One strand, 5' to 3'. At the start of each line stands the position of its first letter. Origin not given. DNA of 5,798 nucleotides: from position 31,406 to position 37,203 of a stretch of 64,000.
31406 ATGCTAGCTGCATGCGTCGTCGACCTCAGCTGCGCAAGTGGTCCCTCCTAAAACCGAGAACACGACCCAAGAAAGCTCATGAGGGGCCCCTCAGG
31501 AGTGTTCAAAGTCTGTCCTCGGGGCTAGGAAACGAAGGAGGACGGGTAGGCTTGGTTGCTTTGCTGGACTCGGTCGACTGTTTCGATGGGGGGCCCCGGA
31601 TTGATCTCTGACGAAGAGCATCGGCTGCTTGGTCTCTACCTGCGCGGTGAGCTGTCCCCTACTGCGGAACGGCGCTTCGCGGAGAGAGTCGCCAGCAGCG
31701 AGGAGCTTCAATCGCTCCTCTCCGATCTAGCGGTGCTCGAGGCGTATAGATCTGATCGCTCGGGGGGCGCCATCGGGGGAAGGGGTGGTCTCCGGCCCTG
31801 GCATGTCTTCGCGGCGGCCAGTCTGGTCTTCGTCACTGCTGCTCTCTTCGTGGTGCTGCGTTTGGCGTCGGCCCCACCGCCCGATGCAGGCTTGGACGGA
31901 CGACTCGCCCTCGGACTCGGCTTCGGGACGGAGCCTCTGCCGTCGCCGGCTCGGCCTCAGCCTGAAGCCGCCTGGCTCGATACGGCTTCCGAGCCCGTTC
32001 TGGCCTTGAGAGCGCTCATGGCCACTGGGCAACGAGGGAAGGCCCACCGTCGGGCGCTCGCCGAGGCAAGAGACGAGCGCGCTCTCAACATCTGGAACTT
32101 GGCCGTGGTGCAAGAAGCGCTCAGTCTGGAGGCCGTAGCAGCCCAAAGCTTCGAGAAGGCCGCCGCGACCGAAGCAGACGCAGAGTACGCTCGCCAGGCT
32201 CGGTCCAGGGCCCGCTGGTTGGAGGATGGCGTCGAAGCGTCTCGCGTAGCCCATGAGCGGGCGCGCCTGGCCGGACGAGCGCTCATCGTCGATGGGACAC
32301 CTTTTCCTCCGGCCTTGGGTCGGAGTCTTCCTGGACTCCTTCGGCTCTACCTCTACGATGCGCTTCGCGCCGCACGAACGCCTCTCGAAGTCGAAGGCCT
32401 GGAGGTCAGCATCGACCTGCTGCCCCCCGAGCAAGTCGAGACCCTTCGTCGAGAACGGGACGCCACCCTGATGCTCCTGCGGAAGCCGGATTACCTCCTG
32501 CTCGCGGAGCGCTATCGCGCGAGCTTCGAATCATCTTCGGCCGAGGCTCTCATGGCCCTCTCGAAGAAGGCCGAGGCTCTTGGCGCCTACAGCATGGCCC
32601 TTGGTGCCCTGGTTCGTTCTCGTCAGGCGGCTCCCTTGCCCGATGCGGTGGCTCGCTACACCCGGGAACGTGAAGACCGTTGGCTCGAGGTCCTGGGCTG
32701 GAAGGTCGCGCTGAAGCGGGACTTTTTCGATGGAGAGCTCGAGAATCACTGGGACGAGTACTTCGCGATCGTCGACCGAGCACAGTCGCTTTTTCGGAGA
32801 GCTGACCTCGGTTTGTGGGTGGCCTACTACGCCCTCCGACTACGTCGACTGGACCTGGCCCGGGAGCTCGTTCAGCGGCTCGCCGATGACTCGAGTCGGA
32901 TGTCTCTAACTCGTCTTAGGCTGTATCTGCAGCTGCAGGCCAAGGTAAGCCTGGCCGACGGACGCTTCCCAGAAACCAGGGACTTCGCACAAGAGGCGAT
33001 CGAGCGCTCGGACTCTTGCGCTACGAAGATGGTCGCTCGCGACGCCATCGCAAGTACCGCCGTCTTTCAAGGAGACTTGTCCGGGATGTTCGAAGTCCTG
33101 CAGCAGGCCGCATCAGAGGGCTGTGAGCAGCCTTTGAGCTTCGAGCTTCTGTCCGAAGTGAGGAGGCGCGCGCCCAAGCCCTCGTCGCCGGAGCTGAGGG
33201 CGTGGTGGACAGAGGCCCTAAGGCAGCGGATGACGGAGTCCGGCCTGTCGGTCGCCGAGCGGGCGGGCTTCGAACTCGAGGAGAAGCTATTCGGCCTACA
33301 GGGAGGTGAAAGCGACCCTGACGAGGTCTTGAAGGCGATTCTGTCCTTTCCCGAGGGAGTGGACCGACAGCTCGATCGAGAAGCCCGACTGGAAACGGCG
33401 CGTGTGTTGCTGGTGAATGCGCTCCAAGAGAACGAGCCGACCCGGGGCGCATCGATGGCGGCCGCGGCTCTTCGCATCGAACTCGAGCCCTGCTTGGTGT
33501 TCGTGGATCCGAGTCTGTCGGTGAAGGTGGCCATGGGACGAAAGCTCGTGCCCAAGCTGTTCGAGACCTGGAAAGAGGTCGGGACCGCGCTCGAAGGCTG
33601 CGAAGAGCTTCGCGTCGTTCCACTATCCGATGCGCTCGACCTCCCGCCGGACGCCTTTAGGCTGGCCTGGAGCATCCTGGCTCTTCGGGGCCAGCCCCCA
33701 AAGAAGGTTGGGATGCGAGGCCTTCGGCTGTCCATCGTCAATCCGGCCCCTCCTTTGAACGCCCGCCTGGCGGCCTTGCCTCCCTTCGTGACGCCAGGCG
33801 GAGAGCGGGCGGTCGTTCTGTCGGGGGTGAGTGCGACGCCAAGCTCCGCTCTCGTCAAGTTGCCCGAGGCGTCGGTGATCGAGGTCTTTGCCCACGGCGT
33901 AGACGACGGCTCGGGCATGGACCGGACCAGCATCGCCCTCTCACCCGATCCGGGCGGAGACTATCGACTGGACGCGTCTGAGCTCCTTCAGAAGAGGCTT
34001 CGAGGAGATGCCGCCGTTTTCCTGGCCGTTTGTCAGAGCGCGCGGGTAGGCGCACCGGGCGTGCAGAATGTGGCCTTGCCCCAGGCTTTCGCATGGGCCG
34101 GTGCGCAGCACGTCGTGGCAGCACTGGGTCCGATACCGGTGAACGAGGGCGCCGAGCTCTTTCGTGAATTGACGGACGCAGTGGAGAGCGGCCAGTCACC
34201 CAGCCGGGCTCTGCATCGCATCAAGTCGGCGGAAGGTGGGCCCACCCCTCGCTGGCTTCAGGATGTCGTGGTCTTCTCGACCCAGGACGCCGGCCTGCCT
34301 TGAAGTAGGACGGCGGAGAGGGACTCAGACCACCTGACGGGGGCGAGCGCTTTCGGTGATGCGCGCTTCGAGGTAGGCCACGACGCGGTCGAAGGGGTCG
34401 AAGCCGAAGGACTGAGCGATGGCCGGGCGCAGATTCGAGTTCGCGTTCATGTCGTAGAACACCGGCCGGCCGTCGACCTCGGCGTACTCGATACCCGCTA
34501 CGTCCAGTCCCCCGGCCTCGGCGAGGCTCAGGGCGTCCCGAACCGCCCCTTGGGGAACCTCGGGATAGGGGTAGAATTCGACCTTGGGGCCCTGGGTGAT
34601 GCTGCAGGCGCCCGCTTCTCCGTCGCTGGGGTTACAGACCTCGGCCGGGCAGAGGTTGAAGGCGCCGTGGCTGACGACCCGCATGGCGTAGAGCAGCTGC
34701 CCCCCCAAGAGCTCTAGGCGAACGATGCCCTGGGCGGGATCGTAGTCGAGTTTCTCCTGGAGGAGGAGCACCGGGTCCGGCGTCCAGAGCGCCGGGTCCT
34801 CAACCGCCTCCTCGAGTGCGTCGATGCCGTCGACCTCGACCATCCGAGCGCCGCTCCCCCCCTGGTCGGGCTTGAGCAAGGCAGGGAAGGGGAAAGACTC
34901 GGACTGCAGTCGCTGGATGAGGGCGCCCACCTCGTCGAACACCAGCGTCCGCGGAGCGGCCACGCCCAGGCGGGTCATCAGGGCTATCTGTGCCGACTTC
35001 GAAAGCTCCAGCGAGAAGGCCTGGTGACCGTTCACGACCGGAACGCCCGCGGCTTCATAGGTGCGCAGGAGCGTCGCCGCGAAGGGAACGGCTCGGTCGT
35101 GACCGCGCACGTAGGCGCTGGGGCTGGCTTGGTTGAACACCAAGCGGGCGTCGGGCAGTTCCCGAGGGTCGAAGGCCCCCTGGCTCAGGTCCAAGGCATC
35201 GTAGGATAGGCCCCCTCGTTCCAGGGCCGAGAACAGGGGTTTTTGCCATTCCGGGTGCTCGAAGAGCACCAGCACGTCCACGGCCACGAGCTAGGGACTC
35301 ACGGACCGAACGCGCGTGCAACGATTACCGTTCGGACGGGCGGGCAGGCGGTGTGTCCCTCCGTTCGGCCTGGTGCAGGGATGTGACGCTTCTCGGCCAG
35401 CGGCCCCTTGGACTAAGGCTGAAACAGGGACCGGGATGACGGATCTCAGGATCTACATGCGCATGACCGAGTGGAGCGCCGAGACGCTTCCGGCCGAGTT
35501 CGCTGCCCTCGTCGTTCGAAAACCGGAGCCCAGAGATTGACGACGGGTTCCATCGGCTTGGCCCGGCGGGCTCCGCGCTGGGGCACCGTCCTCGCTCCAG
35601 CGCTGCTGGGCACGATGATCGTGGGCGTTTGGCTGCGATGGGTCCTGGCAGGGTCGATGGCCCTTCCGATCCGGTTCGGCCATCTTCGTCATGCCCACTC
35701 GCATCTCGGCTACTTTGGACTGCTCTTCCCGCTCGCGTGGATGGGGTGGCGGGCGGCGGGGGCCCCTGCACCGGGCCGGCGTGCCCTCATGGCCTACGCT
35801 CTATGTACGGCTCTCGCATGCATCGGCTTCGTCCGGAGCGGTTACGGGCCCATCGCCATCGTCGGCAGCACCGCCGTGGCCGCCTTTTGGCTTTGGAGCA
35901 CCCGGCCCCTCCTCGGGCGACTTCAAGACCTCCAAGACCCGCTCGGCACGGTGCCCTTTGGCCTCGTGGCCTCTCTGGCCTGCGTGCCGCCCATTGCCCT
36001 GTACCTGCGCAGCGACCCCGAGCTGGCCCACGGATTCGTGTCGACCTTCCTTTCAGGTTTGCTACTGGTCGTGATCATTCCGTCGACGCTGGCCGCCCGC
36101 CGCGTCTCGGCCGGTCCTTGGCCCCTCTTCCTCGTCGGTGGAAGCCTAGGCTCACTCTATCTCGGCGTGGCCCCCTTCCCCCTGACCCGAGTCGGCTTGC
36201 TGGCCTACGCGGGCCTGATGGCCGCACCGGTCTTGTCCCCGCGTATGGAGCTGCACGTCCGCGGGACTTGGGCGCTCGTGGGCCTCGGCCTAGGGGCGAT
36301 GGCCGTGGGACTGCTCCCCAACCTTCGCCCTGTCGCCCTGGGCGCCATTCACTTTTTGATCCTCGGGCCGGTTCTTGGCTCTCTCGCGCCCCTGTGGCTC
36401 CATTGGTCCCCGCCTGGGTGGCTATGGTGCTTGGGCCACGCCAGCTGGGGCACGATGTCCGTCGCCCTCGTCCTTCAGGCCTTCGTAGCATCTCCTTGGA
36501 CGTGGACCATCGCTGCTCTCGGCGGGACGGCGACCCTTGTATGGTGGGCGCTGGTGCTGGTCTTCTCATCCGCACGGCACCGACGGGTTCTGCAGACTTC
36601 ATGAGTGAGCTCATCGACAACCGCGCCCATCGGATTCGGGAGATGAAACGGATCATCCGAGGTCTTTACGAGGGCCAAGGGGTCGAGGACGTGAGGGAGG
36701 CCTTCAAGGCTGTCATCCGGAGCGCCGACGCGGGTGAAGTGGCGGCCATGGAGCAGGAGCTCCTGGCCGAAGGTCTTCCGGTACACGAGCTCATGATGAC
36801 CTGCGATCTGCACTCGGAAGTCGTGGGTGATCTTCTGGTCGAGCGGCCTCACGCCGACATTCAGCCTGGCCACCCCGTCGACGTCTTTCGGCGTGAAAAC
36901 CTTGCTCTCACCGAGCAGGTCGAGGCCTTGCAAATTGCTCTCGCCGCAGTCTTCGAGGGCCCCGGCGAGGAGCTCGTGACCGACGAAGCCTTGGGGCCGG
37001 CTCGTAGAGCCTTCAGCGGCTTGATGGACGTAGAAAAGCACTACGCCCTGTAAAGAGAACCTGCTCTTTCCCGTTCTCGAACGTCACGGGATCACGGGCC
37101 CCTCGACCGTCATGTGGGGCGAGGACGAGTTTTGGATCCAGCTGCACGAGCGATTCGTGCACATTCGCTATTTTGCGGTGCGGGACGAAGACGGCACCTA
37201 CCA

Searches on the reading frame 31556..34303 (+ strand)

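Call 59: search_protein_families(library=pfam, max_evalue=0.0001, proteins=[window:31556-34303:+])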
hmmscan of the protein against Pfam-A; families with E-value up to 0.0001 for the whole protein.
window:31556-34303:+ (915 aa): 1 family
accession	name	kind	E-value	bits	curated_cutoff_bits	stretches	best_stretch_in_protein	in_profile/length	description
PF12770.12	CHAT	-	5.2e-17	62.6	24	1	729-890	101-263/289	CHAT domain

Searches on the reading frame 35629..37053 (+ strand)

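Call 60: search_protein_families(library=pfam, max_evalue=0.0001, proteins=[window:35629-37053:+])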
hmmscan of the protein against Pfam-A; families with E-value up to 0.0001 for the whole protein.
window:35629-37053:+ (474 aa): 1 family
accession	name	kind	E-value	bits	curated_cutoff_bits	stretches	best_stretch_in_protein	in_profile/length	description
PF04282.18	DUF438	-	2.2e-16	59.9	25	1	339-401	1-63/67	Family of unknown function (DUF438)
